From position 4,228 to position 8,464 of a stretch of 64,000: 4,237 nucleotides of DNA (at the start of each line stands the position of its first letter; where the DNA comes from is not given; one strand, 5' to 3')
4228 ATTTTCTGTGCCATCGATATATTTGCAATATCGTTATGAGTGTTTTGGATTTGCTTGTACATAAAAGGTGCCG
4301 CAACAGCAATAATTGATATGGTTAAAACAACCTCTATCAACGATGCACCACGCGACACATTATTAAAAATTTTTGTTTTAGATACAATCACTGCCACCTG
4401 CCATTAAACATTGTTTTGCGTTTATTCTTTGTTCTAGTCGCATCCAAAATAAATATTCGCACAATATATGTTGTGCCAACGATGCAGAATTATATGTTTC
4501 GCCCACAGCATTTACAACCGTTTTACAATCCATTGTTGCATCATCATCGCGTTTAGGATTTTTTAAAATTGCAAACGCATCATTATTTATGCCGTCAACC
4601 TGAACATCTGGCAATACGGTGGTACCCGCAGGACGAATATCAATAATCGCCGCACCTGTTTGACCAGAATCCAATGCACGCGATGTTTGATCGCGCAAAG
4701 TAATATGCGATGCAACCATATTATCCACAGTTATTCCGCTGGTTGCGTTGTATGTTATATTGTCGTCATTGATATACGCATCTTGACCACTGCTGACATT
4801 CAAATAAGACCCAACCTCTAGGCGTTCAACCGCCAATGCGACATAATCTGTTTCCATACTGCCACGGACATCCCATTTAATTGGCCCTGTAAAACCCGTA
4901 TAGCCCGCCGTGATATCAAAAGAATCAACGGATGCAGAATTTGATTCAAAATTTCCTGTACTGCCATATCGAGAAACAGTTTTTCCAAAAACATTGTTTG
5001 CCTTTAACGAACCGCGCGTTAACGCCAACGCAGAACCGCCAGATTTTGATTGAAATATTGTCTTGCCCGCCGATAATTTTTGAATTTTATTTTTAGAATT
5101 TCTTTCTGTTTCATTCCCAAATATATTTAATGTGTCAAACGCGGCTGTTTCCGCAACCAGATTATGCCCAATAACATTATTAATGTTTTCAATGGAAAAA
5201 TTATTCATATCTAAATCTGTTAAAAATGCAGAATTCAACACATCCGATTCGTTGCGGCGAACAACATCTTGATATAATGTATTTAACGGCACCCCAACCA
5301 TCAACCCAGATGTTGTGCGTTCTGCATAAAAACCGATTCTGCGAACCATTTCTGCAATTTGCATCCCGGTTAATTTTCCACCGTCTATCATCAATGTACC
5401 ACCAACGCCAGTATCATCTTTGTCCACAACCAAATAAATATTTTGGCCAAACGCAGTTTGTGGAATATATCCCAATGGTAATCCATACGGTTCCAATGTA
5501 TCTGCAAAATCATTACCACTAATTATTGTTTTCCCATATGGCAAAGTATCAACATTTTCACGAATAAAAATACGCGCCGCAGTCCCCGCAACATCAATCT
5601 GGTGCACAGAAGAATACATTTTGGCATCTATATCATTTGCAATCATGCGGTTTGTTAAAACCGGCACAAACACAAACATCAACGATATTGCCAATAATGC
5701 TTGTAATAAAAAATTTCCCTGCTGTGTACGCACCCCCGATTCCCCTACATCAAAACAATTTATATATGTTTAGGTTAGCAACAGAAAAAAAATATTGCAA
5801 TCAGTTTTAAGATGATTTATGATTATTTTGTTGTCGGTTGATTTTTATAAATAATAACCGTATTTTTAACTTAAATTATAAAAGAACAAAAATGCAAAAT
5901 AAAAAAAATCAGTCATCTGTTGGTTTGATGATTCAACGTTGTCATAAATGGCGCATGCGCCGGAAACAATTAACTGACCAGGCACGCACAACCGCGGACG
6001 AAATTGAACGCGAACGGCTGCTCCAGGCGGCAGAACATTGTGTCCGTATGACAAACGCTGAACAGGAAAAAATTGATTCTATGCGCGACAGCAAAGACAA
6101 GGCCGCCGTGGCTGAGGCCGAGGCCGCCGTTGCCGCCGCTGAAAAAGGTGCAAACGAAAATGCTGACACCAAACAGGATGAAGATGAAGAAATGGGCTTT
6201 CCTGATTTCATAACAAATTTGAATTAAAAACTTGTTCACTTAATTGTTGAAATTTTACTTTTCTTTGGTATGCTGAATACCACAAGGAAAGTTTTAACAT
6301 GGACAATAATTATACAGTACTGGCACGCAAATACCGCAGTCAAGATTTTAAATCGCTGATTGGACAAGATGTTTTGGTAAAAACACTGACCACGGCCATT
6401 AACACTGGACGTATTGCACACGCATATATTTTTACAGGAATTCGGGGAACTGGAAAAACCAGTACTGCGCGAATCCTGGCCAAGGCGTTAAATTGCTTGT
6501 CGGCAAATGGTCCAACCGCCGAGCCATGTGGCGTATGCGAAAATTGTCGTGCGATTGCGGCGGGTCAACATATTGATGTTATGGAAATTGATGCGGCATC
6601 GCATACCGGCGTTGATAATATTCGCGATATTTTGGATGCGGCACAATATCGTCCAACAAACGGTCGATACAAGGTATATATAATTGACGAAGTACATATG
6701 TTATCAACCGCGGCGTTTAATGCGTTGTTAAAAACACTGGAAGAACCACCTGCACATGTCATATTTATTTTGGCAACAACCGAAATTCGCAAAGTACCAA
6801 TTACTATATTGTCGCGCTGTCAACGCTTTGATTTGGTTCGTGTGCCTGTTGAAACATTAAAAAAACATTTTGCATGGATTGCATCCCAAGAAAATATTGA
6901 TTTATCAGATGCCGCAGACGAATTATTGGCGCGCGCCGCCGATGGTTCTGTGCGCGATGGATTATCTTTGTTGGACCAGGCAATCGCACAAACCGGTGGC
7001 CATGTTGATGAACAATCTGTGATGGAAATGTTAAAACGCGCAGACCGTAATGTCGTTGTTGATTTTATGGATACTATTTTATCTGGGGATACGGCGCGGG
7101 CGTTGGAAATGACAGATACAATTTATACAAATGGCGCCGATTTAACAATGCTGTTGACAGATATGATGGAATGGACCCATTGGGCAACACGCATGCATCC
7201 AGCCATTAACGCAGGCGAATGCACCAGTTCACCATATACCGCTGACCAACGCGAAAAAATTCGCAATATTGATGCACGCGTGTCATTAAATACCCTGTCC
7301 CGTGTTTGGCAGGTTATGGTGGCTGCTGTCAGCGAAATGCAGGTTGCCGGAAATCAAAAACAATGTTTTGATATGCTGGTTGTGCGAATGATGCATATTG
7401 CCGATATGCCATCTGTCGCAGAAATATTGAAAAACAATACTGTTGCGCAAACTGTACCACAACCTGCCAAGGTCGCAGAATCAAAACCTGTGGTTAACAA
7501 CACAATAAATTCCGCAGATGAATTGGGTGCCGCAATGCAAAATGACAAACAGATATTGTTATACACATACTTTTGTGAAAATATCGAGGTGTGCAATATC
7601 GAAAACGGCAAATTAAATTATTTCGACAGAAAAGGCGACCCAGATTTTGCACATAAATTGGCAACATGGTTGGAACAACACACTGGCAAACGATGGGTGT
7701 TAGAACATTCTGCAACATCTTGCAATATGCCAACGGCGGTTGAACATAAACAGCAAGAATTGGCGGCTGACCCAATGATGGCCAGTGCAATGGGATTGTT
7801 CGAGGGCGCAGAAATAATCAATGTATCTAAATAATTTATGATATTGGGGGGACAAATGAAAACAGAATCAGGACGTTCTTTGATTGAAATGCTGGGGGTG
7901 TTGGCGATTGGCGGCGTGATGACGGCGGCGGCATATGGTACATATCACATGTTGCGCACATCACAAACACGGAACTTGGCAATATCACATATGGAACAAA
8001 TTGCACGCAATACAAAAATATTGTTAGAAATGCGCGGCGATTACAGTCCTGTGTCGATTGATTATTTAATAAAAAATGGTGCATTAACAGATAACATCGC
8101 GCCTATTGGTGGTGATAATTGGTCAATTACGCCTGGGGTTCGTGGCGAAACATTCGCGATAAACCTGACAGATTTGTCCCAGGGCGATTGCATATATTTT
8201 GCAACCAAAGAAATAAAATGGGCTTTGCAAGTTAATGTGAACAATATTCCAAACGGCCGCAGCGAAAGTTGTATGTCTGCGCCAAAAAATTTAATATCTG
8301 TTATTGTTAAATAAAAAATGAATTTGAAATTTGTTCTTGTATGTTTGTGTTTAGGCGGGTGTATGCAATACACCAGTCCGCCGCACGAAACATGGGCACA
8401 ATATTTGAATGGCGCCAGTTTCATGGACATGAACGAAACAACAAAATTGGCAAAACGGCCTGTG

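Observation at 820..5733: Operon of three tandem giant prepilin-like paralogs plus a Zn-ribbon membrane protein and a secreted Cys protein, with no filament-assembly genes in 64 kb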

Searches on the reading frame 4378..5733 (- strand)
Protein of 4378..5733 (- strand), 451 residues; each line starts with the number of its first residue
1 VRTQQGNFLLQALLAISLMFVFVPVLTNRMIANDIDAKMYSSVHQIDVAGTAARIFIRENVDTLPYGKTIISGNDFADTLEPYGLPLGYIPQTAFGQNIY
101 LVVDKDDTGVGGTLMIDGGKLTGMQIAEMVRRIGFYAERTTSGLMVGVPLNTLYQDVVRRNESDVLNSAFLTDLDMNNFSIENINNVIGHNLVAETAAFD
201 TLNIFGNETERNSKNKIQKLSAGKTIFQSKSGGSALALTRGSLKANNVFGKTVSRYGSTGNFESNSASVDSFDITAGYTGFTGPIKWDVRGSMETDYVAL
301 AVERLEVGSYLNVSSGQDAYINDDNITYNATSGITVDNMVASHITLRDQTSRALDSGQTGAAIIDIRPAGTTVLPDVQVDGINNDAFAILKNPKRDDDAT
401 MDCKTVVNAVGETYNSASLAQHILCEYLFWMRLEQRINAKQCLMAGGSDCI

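Call 3: search_protein_families(library=pfam, proteins=[window:4378-5733:-], max_evalue=1)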
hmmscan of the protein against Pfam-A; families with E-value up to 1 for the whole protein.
window:4378-5733:- (451 aa): 0 families

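Call 4: search_protein_families(library=ncbifam, proteins=[window:4378-5733:-], max_evalue=1)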
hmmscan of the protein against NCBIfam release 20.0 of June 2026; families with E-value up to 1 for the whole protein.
window:4378-5733:- (451 aa): 1 family
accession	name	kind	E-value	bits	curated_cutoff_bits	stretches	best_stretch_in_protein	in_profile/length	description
NF053679.1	CysteaSynCapA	equivalog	0.042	12.6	600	1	174-249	224-297/329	cysteate synthase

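Call 45: find_homologous_proteins(query=window:4378-5733:-)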
Query window:4378-5733:- (451 aa): 889 proteins with E <= 0.001 among 8000 candidates; the best 120 are listed.
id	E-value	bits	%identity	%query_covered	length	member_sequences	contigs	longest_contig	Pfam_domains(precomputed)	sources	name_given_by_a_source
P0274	3.2e-295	996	100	100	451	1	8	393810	-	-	-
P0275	5.6e-264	894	88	100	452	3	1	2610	-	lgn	-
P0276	7.0e-262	887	86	100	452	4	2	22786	-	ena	-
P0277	1.1e-245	833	81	100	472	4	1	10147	-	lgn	-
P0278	3.4e-238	809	79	100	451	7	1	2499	-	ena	-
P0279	7.8e-238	807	78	100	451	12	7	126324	-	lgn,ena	-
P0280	6.1e-236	801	78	100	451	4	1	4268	-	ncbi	-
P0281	6.6e-236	801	77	100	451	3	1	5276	-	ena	-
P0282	5.1e-235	798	77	100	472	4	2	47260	-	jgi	-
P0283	1.5e-234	797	77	100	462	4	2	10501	-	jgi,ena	-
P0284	4.3e-234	795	78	100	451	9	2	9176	-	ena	-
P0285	2.6e-233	793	77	100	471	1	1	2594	-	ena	-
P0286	3.1e-233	792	76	100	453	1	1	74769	-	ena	-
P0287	6.4e-232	788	77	100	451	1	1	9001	-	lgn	-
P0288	4.5e-231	785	77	100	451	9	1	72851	-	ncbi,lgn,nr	ncbi:MAG: hypothetical protein MJ164_00835 [Alphaproteobacteria bacterium]|nr:hypothetical protein [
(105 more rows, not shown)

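Call 46: find_encoding_contigs(protein=P0274, flank=10000, max_places=3)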
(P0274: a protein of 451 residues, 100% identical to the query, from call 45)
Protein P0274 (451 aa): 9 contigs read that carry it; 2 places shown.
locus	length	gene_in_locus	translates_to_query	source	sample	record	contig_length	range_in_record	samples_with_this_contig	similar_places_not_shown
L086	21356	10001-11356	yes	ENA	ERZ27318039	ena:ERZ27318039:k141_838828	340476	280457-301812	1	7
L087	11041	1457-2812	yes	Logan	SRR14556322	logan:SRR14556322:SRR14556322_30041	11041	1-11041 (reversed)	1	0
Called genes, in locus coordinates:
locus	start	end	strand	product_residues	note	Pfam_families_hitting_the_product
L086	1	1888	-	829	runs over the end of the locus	PF01624:MutS_I, PF05188:MutS_II, PF05192:MutS_III, PF05190:MutS_IV, PF00488:MutS_V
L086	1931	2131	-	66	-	PF02609:Exonuc_VII_S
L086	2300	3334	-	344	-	PF00022:Actin, PF06723:MreB_Mbl, PF00012:HSP70, PF14450:FtsA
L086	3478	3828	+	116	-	PF00825:Ribonuclease_P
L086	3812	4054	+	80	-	PF01809:YidD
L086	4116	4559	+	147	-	PF00364:Biotin_lipoyl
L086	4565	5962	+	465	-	PF00289:Biotin_carb_N, PF02786:CPSase_L_D2, PF02222:ATP-grasp, PF07478:Dala_Dala_lig_C, PF02785:Biotin_carb_C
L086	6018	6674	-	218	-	PF03938:OmpH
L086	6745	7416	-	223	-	PF00691:OmpA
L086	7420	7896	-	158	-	-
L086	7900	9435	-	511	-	PF13177:DNA_pol3_delta2, PF13245:AAA_19 (faint), PF13604:AAA_30 (weak), PF00004:AAA, PF13401:AAA_22 (weak), PF22608:DNAX_ATPase_lid, PF12169:DNA_pol3_gamma3, PF12362:DUF3646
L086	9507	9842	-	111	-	-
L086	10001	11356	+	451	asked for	-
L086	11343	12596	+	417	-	-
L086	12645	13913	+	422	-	PF04917:Shufflon_N (weak)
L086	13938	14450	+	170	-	-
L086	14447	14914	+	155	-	-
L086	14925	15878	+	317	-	PF00849:PseudoU_synth_2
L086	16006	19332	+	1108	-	-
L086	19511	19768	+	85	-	PF01197:Ribosomal_L31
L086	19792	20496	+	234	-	PF00459:Inositol_P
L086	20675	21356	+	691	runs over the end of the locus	PF00912:Transgly, PF00905:Transpeptidase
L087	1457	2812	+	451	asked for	-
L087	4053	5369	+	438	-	PF04917:Shufflon_N (weak)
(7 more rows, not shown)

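Call 64: predict_structure(alignment_id=A4)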
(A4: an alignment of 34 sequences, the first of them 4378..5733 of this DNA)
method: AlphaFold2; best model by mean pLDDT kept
length: 451 residues; sequences in the alignment: 34
mean_pLDDT: 53.5   pTM: 0.34
mean pLDDT of the five models: 53.5, 52.1, 51.7, 49.6, 49.6
residues with pLDDT >= 90: 5; 70-90: 176; 50-70: 41; < 50: 229
segments of 3 or more residues with pLDDT < 50: 152-376
pLDDT, mean of each block of 10 residues (from residue 1): 58 79 80 80 85 83 85 86 82 88 84 84 74 70 77 34 33 34 37 31 32 34 31 27 24 26 25 24 25 24 26 29 30 30 32 41 32 48 79 76 79 72 72 70 59 46
secondary structure, 60 per line:
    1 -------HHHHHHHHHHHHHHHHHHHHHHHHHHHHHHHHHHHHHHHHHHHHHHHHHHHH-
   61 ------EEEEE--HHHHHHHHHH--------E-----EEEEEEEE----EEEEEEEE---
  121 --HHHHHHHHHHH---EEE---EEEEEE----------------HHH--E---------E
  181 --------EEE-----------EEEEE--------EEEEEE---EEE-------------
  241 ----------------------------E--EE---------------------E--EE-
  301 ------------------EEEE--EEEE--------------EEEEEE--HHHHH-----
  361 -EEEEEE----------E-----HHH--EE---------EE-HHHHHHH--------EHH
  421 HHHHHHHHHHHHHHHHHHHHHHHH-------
elements in order: H8-59 E67-71 H74-83 E98-105 E110-117 H123-133 E137-139 E143-148 E189-191 E203-207 E216-221 E225-227 E319-322 E325-328 E343-348 H351-355 E362-367 H403-409 H419-444
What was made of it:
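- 4378..5733 (-): P1, 451 aa. A PilV-family-like minor prepilin with a 6-aa leader (MRTQQG|NFLLQ), invariant Gln at +5 and four invariant C-terminal Cys. It is the candidate tip-most subunit. AF2 model: alpha1 helix 8-59 plus an alpha-beta domain to about residue 150 at pLDDT about 80; the rest is below 50 (call 64).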

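Call 82: fold_search(model_id=the predicted structure, library=pdb)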
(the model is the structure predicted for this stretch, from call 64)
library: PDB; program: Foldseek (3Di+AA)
matches with E <= 10: 132; with E <= 0.001: 0
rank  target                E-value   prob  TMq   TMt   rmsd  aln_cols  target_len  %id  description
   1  9f4a_AT               9.1e-01  0.04  0.08  0.06  18.6       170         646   11  Interface between baseplate cup and extended tail tube/sheath of Klebsiella phage KP1 variant vB_Kpn_Lilla1 (released 2025-05-14)
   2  9a1f_R                1.9e+00  0.12  0.13  0.31   7.2       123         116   11  Integrative structure of the XcpGHIJK pseudo pilus filament model of a type II secretion system (released 2021-06-18)
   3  8bo9_C                1.9e+00  0.10  0.12  0.25   6.2        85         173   12  NanoLuc-D9R/H57A/K89R mutant complexed with azacoelenterazine bound in intra-barrel catalytic site (released 2023-09-27)
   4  2kx2_MODEL_1_A        2.0e+00  0.14  0.09  0.32   4.3        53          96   19  The solution structure of MTH1821 (released 2011-04-27)
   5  7qdr_A                2.0e+00  0.07  0.10  0.04   7.6        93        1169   13  Apo human SKI complex in the closed state (released 2022-02-02)
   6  4g2s_A                2.3e+00  0.04  0.10  0.27   9.5       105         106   15  Crystal structure of a Salmonella type III secretion system protein (released 2013-05-15)
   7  6k92_B                2.3e+00  0.04  0.06  0.08  10.5        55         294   18  Pyridoxal Kinase from Leishmania donovani in complex with ADP and Ginkgotoxin (released 2020-03-25)
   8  9r2r_D                2.3e+00  0.03  0.08  0.20  14.2       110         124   13  De novo designed M7 protein fold (released 2025-05-14)
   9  2bzv                  2.4e+00  0.06  0.05  0.13   3.2        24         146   38  Human Enteric Adenovirus Serotype 41 Short Fiber Head (pH8) (released 2005-09-16)
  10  2cx0                  2.6e+00  0.09  0.09  0.18   4.9        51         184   22  Crystal structure of a PUA domain (APE0525) from the Aeropyrum pernix K1 (sulfate complex) (released 2005-12-27)
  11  7snx_A                2.8e+00  0.11  0.12  0.29   5.5        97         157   12  1.70A Resolution Structure of NanoBiT Complementation Reporter Complex of LgBit and SmBiT Subunits (released 2022-11-16)
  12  3kk9                  2.8e+00  0.10  0.12  0.18   6.3       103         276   14  CaMKII Substrate Complex B (released 2010-02-09)
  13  5fl3                  2.9e+00  0.08  0.08  0.10   8.5        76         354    5  PilT2 from Thermus thermophilus (released 2015-11-11)
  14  3tb5_C                3.1e+00  0.03  0.09  0.15  15.4       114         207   10  Crystal Structure of the Enterococcus faecalis Methionine aminopeptidase apo form (released 2012-08-08)
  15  6k90_A                3.1e+00  0.03  0.05  0.07  10.8        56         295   18  Pyridoxal Kinase from Leishmania donovani in complex with ADP and Pyridoxamine (released 2020-03-25)
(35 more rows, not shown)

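Call 89: search_solved_structures(query=A4, max_evalue=10)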
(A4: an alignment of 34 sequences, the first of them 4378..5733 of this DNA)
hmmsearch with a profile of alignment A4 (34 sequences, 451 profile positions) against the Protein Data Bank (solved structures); distinct sequences matched with E-value up to 10: 2.
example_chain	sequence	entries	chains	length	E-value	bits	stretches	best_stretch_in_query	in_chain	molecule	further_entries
4ga4_A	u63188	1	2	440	0.63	12.1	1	148-190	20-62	Putative thymidine phosphorylase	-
4ga5_B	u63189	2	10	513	0.72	12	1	148-190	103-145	Putative thymidine phosphorylase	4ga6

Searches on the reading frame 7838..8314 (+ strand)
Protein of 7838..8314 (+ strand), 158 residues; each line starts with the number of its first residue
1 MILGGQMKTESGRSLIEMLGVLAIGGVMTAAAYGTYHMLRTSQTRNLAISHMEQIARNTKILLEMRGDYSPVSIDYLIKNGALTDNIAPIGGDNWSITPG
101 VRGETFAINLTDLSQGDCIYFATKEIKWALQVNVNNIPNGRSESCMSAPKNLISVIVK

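Call 3: search_protein_families(library=pfam, proteins=[window:7838-8314:+], max_evalue=1)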
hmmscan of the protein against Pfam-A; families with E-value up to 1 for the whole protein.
window:7838-8314:+ (158 aa): 2 families
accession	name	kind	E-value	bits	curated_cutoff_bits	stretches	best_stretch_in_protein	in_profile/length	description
PF07963.17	N_methyl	-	0.00037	20.4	21.2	1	7-33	1-27/27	Prokaryotic N-terminal methylation motif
PF08805.16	PilS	-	0.014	15.9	22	1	48-134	7-104/138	PilS N terminal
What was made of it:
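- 7856..8314 (+): PilS-like type IV pilin and candidate major subunit. The ORF opens at 7838, but the conserved start is Met7 at 7856. It has a 6-aa leader (MKTESG|RSLIE), invariant Glu+5 and an invariant Cys118/Cys145 pair. It lies 21 nt after the dnaX stop. N_methyl 20.4 bits (cut-off 21.2) and PilS E 0.014 for the window copy (call 3).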

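Call 4: search_protein_families(library=ncbifam, proteins=[window:7838-8314:+], max_evalue=1)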
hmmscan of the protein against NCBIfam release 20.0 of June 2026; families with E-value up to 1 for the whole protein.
window:7838-8314:+ (158 aa): 4 families
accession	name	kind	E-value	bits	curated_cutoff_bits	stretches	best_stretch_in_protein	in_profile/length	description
TIGR02532.1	IV_pilin_GFxxxE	domain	0.018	14.8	16.3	1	14-33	5-24/24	prepilin-type N-terminal cleavage/methylation domain-containing protein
TIGR01708.2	typeII_sec_gspH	equivalog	0.019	15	80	1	11-46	2-35/169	type II secretion system minor pseudopilin GspH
NF007800.0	PRK10506.1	equivalog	0.11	12.3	158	1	6-48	4-44/163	prepilin peptidase-dependent protein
NF007848.0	PRK10557.1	equivalog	0.16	11.2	120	1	7-56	7-56/192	prepilin peptidase-dependent protein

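Call 78: search_protein_families(library=pfam, alignment_id=A5, max_evalue=0.05)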
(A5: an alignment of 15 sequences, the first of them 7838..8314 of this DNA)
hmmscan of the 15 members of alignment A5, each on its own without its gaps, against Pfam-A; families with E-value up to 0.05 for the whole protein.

A. member 1, window:7838-8314:+ (158 aa): 2 families
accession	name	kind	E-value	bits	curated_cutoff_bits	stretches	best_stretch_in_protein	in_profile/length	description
PF07963.17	N_methyl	-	0.00037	20.4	21.2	1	7-33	1-27/27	Prokaryotic N-terminal methylation motif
PF08805.16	PilS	-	0.014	15.9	22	0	48-134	7-104/138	PilS N terminal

B. families by the number of members that match (of 15 scanned): 2 families
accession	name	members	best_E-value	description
PF08805.16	PilS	12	1.1e-05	PilS N terminal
PF07963.17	N_methyl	10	0.00037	Prokaryotic N-terminal methylation motif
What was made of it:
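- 7856..8314 (+): 12 of 15 orthologs hit PilS (best E 1.1e-5) and 10 of 15 hit N_methyl (call 78).
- On Type IV pilin class (class III signal / prepilin): 10 of 15 pilin orthologs hit at E <= 0.05 (call 78).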
